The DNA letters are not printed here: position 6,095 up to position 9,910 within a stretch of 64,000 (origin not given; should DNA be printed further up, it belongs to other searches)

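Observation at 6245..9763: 1172-aa Cys-rich secreted protein whose only recognisable part is a C-terminal PG-hydrolase-like ESG motif, directly after the pilin array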

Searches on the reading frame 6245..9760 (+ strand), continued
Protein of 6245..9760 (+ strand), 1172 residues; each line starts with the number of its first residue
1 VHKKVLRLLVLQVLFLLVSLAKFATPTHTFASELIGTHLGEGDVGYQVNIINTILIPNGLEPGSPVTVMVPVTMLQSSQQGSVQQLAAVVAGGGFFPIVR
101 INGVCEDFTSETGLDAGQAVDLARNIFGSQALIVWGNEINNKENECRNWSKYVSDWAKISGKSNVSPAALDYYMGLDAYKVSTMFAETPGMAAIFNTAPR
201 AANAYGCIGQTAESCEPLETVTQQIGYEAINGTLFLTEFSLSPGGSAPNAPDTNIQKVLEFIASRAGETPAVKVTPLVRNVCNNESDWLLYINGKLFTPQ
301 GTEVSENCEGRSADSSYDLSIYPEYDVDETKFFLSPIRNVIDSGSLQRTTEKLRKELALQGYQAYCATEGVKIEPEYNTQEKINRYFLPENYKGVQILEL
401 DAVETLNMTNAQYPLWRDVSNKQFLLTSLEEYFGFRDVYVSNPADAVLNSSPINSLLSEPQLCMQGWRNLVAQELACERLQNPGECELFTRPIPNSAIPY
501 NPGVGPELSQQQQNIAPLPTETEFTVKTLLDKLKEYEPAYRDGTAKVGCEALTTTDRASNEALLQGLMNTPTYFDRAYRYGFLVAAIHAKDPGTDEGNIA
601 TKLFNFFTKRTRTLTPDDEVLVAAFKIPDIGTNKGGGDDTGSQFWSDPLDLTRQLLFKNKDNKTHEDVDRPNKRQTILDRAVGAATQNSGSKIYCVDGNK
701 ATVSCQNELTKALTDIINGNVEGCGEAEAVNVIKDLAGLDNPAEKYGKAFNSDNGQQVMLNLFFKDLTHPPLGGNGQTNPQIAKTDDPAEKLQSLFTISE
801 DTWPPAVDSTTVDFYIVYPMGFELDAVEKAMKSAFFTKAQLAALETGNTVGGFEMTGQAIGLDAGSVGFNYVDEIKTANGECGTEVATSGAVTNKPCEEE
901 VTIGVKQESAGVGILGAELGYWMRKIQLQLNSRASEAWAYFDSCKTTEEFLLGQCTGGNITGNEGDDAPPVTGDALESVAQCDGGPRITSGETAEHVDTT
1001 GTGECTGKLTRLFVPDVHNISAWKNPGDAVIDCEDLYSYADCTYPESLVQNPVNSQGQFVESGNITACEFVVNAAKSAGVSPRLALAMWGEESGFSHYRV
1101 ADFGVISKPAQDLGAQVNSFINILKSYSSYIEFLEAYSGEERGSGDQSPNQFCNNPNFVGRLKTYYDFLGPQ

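Call 40: predict_structure(alignment_id=A1)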
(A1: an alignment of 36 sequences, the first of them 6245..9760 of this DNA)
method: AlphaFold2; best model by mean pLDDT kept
length: 1172 residues; sequences in the alignment: 36
mean_pLDDT: 76.6   pTM: 0.57
mean pLDDT of the five models: 76.6, 74.7, 70.7, 70.4, 68.4
residues with pLDDT >= 90: 325; 70-90: 525; 50-70: 157; < 50: 165
segments of 3 or more residues with pLDDT < 50: 25-32, 309-317, 497-522, 598-600, 957-1004, 1006-1027, 1038-1041, 1043-1046, 1098-1110, 1142-1160, 1170-1172
pLDDT, mean of each block of 10 residues (from residue 1): 66 78 47 80 81 84 94 86 87 93 90 91 94 94 87 94 93 71 89 88 93 92 83 90 82 93 91 94 81 89 69 44 77 86 66 92 89 79 84 80 91 78 80 83 64 83 93 91 89 64 40 38 80 95 91 91 91 89 90 54 59 73 92 76 78 88 91 94 89 82 86 93 66 68 83 79 88 81 87 80 77 92 91 83 75 85 86 88 83 88 83 85 83 58 76 56 31 41 37 40 45 42 48 51 53 80 77 81 72 52 32 74 70 62 44 46 54 40
secondary structure, 60 per line:
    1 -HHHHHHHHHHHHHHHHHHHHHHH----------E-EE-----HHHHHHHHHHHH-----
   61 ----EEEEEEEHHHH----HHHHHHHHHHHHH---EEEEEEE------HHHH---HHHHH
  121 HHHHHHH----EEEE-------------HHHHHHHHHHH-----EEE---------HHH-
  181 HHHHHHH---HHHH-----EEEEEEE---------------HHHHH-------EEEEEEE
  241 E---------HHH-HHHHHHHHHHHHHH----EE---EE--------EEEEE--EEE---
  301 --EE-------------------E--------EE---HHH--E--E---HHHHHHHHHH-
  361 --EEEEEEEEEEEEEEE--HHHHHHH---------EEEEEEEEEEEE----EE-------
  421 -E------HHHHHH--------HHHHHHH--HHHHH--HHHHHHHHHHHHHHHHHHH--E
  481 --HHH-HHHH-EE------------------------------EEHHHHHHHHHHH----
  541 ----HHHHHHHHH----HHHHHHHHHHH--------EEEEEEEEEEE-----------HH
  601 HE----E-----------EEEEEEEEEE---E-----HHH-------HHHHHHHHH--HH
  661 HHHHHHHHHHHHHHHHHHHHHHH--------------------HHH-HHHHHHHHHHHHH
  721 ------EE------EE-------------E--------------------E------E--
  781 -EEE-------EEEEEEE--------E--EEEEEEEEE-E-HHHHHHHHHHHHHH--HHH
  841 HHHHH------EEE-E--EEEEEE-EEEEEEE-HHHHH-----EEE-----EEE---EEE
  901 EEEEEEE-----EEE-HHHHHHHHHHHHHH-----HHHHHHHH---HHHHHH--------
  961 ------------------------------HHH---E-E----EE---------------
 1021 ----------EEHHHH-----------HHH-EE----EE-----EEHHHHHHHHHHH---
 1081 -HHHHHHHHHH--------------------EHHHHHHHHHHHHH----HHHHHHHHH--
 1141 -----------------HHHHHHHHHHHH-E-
elements in order (helices of 4 or more, strands of 3 or more residues): H2-24 H44-55 E65-71 H72-75 H80-92 E96-102 H109-112 H116-127 E132-135 H149-159 E165-167 H181-187 H191-194 E200-206 H222-226 E234-241 H255-268 E288-292 E295-297 H350-359 E363-377 H380-386 E396-407 H429-434 H443-449 H452-456 H459-477 H487-490 H526-536 H545-553 H558-568 E577-587 E619-628 H648-656 H659-683 H708-720 E782-784 E792-798 E810-818 H822-835 H838-845 E852-854 E859-864 E866-872 H874-878 E884-886 E892-894 E898-907 E913-915 H917-930 H936-943 H947-952 H1033-1036 H1067-1077 H1082-1091 H1113-1125 H1130-1138 H1158-1169
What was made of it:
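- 6344..7144 (+): N-terminal (beta/alpha)8 barrel, residues ~34-300, clan GH-A-like glycosidase head. AF2 pLDDT is mostly 80-94 with alternating strand/helix (call 40).
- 7202..9109 (+): Family-defining Cys-rich core, residues ~320-955, mixed alpha/beta, fold not matched to anything known. The model is confident (call 40).
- On Clan GH-A glycoside hydrolases: Eight alternating strand/helix units at high pLDDT (call 40). Strand 7 is 234-241 and contains E238 (call 40).
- Checked: These sit on strands 4 and 7 of a confidently modelled TIM barrel (call 40).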

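Call 41: search_protein_representatives(alignment_id=A1)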
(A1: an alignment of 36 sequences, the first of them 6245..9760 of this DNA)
Query: 36 sequences, 1115 profile positions. Proteins with E-value up to 0.001 (for the whole library): 538; up to 1e-10: 338; up to 1e-30: 210. The best 150 are listed.
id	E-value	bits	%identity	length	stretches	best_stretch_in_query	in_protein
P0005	0.0e+00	1350.0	-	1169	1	5-1115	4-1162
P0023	0.0e+00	1295.3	-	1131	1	6-1106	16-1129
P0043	0.0e+00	1207.7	-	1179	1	12-1107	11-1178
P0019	0.0e+00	1200.3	-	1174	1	6-1114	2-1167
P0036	0.0e+00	1147.2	-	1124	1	6-1107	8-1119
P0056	0.0e+00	1139.4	-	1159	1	8-1106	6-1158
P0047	0.0e+00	1139.1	-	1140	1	6-1112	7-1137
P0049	0.0e+00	1133.5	-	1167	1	11-1114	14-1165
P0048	0.0e+00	1100.1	-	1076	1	3-970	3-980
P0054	0.0e+00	1092.7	-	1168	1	6-1112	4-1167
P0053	0.0e+00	1082.9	-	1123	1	9-1107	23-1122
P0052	1.0e-293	993.9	-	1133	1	13-1106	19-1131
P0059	2.2e-291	986.2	-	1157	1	14-1108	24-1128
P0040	4.7e-285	965.3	-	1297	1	7-1114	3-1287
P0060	5.0e-274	928.7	-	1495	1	30-1113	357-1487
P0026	6.5e-270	915.1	-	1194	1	4-1106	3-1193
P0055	8.9e-214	729.2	-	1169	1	4-1075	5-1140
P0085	3.2e-153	528.7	-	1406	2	304-964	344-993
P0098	3.3e-135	469.0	-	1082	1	313-1105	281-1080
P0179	4.0e-88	313.1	-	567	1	478-976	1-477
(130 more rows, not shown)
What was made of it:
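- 7202..9109 (+): Profile positions ~305-955 are the part shared by most of the 538 representatives (call 41).
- A 640-residue conserved non-catalytic core would be unnecessary for a simple scavenging enzyme (call 41). The long conserved core is of unknown function (call 41).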

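Call 44: fold_search(model_id=the predicted structure, library=pdb)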
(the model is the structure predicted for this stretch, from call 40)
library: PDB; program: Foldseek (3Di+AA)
matches with E <= 10: 1290; with E <= 0.001: 0
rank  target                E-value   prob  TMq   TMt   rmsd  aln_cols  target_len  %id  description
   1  8ohv                  1.0e-03  1.00  0.15  0.34   6.9       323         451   11  Crystal structure of Beta-glucuronidase from Acidobacterium capsulatum in complex with glucuronic acid configured 3-gemi (released 2024-01-10)
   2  9y4v_B                1.2e-03  1.00  0.15  0.39   5.2       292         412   13  Crystal structure of a GH5_18 from Microbacterium oxydans DSM 20578 (released 2025-12-17)
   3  5g0q                  1.3e-03  1.00  0.15  0.34   6.8       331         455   12  beta-glucuronidase with an activity-based probe (N-alkyl cyclophellitol aziridine) bound (released 2017-04-12)
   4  4qnw                  7.0e-03  0.99  0.13  0.34   8.3       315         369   11  Crystal structure of EasA, an old yellow enzyme from Aspergillus fumigatus (released 2014-10-22)
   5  5z3k_A                1.0e-02  1.00  0.16  0.34   9.1       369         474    8  Crystal structure of glucosidase from Croceicoccus marinus at 1.8 Angstrom resolution (released 2019-01-23)
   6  3kl0_A                1.1e-02  0.99  0.15  0.36   8.5       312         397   11  Crystal structure of the glucuronoxylan xylanohydrolase XynC from Bacillus subtilis (released 2010-12-08)
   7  8in1_A                1.3e-02  0.80  0.14  0.16  16.5       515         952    9  beta-glucosidase protein from Aplysia kurodai (released 2023-11-15)
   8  3hgs_A                1.4e-02  0.99  0.13  0.36  10.1       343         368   12  Crystal structure of tomato OPR3 in complex with pHB (released 2009-08-25)
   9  4y7e_A                1.5e-02  0.99  0.14  0.43   6.8       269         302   10  Crystal structure of beta-mannanase from Streptomyces thermolilacinus with mannohexaose (released 2015-09-23)
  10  1x7f                  1.8e-02  0.44  0.10  0.25  25.7       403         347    9  Crystal structure of an uncharacterized B. cereus protein (released 2004-08-24)
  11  9y4v_A                1.8e-02  0.99  0.15  0.38   6.8       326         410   14  Crystal structure of a GH5_18 from Microbacterium oxydans DSM 20578 (released 2025-12-17)
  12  4fk9                  1.9e-02  0.99  0.14  0.41   6.4       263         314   12  High Resolution Structure of the Catalytic Domain of Mannanase SActE_2347 from Streptomyces sp. SirexAA-E (released 2013-06-26)
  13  2gqa                  1.9e-02  0.97  0.13  0.36  10.6       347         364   10  Structure of NADH-reduced SYE1, an OYE homologue from S. oneidensis (released 2006-07-25)
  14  3wsu_A                2.3e-02  0.98  0.14  0.43   6.6       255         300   10  Crystal structure of beta-mannanase from Streptomyces thermolilacinus (released 2015-05-20)
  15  3vni_B                2.3e-02  0.75  0.10  0.27   9.4       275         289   13  Crystal structures of D-Psicose 3-epimerase from Clostridium cellulolyticum H10 and its complex with ketohexose sugars (released 2012-08-01)
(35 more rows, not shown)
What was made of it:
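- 6344..7144 (+): Top Foldseek PDB hits are GH79, GH5_18, GH30 and GH5 mannanases (call 44).
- Foldseek PDB top hits are GH79, GH5_18, GH30 and GH5 (E ~1e-3, prob 1.00) (call 44). Old-yellow-enzyme TIM barrels score almost as well as GH-A barrels (call 44).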

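Call 48: search_protein_families(library=pfam, alignment_id=A3, max_evalue=0.001)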
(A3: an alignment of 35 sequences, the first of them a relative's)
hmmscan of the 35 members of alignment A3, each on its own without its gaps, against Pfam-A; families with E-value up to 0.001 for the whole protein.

A. member 1, P0060 (1495 aa): 2 families
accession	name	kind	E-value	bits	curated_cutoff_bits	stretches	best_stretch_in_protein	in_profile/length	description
PF18896.5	SLT_3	-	9.3e-11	42.5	27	1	1386-1473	23-89/89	Lysozyme like domain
PF00150.24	Cellulase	-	8.8e-07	29.1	23.5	1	158-330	60-239/272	Cellulase (glycosyl hydrolase family 5)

B. families by the number of members that match (of 35 scanned): 5 families
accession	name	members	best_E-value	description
PF18896.5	SLT_3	7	9.3e-11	Lysozyme like domain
PF00150.24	Cellulase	2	8.8e-07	Cellulase (glycosyl hydrolase family 5)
PF01464.25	SLT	2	3.1e-05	Transglycosylase SLT domain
PF03372.29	Exo_endo_phos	1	2.3e-18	Endonuclease/Exonuclease/phosphatase family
PF11790.14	Glyco_hydro_cc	1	2.4e-06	Glycosyl hydrolase catalytic core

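Call 68: fold_search(model_id=the predicted structure, library=viral)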
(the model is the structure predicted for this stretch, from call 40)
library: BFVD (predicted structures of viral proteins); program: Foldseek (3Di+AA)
matches with E <= 10: 274; with E <= 0.001: 0
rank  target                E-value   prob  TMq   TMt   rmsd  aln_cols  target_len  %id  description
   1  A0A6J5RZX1            2.6e-03  1.00  0.14  0.49   6.5       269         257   13  Uncharacterized protein [uncultured Caudovirales phage]
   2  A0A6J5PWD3            7.2e-03  1.00  0.14  0.41   7.6       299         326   11  Glycoside hydrolase family 5 domain-containing protein [uncultured Caudovirales phage]
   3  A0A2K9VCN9            7.5e-03  1.00  0.17  0.31  14.4       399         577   11  Glycosyl hydrolase [Lactobacillus phage Bacchae]
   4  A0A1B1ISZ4            2.0e-02  0.96  0.09  0.19   6.6       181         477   10  (no name in the UniProt tables at hand)
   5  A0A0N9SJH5            2.1e-02  0.99  0.15  0.20   6.9       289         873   13  Glycoside hydrolase family 5 domain-containing protein [Pseudomonas phage POR1]
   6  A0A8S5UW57            2.6e-02  0.97  0.14  0.32   7.3       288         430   11  Endoglucanase, glycoside hydrolase family 5, TIM barrel, HYDROLASE.1A [Siphoviridae sp. ctgaU3]
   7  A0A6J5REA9            2.7e-02  0.87  0.13  0.29   9.9       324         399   11  Uncharacterized protein [uncultured Caudovirales phage]
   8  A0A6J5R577            4.3e-02  0.51  0.11  0.24  11.8       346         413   11  Uncharacterized protein [uncultured Caudovirales phage]
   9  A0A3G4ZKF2            4.5e-02  0.91  0.14  0.39   7.3       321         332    8  Uncharacterized protein [Terrestrivirus sp.]
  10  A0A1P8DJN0            6.4e-02  0.54  0.11  0.16  10.0       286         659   12  (no name in the UniProt tables at hand)
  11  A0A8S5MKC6            7.5e-02  0.54  0.11  0.19  11.1       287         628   10  Spherulation-specific family 4 [Siphoviridae sp. ctSdk10]
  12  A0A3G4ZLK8            9.7e-02  0.08  0.07  0.10  29.2       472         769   10  Metallophosphoesterase [Terrestrivirus sp.]
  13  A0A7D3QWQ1            1.3e-01  0.14  0.06  0.18  17.6       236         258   12  Nicotinamide/nicotinate mononucleotide adenylyltransferase [Fadolivirus FV1/VV64]
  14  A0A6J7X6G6            1.6e-01  0.18  0.08  0.19  19.5       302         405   12  Glycosyl transferases group 1 [uncultured Caudovirales phage]
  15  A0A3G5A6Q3            1.8e-01  0.18  0.10  0.22  11.6       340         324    9  Glycoside hydrolase [Hyperionvirus sp.]
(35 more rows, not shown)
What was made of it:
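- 6344..7144 (+): Top BFVD hits are phage GH5 domains (call 68).
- On Clan GH-A glycoside hydrolases: Foldseek hits are TIM barrels in both the PDB and BFVD (calls 44, 68).
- BFVD top hits are phage GH5 domains (call 68).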

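Call 70: find_encoding_contigs(protein=P0048, flank=8000, max_places=1)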
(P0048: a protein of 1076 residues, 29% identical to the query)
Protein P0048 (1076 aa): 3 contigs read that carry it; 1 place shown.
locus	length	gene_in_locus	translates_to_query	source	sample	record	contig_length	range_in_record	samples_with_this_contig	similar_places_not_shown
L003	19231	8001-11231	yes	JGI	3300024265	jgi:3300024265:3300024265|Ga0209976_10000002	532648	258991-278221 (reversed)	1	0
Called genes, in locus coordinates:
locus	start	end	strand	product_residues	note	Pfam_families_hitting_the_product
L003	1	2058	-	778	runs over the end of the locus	PF26449:DUF8128, PF01935:DUF87, PF10412:TrwB_AAD_bind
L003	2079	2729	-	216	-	-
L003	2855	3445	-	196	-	PF02643:DUF192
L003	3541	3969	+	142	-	-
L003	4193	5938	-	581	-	PF08486:SpoIID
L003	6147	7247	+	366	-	-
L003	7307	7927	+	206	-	PF18895:T4SS_pilin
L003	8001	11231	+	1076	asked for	PF18895:T4SS_pilin (weak)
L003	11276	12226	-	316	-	-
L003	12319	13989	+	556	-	-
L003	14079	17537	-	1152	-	-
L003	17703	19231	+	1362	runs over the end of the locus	PF01551:Peptidase_M23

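Call 71: find_encoding_contigs(protein=P0055, flank=8000, max_places=1)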
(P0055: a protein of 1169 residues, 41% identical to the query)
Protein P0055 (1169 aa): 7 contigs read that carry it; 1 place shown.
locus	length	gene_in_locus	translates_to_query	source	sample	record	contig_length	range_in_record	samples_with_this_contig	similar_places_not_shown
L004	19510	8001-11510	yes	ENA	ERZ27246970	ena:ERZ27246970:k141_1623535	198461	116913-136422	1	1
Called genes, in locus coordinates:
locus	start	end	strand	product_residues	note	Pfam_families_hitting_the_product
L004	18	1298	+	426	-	-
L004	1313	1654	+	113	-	PF18895:T4SS_pilin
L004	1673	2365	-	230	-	PF01255:Prenyltransf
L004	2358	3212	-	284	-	PF00696:AA_kinase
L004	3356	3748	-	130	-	-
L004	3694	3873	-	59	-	-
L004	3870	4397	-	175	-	PF04542:Sigma70_r2, PF08281:Sigma70_r4_2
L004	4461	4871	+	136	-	-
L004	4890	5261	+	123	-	-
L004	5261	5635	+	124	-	PF18895:T4SS_pilin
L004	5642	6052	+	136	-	-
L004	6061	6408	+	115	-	PF18895:T4SS_pilin (weak)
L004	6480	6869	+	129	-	PF18895:T4SS_pilin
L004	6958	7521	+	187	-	PF18895:T4SS_pilin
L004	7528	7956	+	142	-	PF18895:T4SS_pilin (weak)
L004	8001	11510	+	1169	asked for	-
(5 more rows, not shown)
